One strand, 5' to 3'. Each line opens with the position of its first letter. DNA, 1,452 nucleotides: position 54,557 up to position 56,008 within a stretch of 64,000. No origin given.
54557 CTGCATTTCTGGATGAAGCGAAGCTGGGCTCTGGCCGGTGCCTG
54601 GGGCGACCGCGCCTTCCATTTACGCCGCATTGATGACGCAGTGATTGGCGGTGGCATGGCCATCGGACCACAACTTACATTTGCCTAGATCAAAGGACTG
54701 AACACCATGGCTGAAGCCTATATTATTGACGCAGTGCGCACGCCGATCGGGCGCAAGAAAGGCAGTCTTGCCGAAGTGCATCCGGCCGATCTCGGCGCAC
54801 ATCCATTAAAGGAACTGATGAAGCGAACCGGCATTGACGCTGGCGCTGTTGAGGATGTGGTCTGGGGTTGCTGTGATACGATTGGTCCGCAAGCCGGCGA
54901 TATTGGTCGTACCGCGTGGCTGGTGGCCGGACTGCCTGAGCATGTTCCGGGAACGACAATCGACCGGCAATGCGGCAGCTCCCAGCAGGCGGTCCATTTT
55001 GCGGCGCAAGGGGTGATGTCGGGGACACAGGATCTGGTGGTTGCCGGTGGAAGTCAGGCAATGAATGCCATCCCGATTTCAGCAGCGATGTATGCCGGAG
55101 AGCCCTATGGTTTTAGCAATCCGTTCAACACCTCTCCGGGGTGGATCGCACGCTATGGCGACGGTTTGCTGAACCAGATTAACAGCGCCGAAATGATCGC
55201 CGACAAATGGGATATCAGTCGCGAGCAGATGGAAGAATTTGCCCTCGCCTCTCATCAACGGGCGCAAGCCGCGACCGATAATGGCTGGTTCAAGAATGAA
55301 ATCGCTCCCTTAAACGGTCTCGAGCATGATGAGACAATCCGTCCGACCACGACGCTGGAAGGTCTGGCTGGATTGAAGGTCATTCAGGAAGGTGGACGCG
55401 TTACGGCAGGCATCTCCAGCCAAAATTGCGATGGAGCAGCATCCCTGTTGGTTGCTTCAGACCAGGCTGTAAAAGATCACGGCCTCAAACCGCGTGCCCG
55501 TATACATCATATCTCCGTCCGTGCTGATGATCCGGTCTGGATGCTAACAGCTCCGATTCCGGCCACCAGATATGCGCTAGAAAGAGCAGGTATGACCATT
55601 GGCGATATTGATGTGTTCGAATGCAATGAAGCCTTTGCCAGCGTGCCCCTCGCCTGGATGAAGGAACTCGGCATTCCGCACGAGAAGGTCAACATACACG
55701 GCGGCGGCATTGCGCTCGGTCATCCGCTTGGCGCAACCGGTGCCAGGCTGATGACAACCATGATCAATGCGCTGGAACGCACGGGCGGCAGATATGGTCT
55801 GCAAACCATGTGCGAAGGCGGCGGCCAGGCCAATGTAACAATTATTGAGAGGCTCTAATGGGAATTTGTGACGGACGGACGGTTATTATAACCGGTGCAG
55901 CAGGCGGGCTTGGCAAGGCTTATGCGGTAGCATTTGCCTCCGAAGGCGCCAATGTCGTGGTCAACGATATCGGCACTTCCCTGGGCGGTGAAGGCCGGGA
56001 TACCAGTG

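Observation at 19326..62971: A 30-bp dyad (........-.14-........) with invariant spacing marks nearly every promoter region of the low-GC catabolic cluster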

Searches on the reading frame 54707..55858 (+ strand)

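Call 10: search_protein_families(library=pfam, proteins=[window:54707-55858:+])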
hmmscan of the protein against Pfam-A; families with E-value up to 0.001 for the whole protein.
window:54707-55858:+ (383 aa): 5 families
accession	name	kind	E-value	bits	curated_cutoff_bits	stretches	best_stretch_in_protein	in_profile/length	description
PF00108.29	Thiolase_N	-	2.8e-55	188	26.4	1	5-252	2-259/260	Thiolase, N-terminal domain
PF02803.24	Thiolase_C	-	1.1e-43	148.2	27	1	260-382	1-123/123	Thiolase, C-terminal domain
PF22691.2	Thiolase_C_1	-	4.2e-07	30.2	28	1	276-323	13-60/144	Thiolase C-terminal domain-like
PF00109.32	ketoacyl-synt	-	2.3e-05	24.6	20.8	1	82-120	167-205/252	Beta-ketoacyl synthase, N-terminal domain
PF08541.16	ACP_syn_III_C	-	0.00022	21.8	26.6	0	291-329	1-39/90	3-Oxoacyl-[acyl-carrier-protein (ACP)] synthase III C terminal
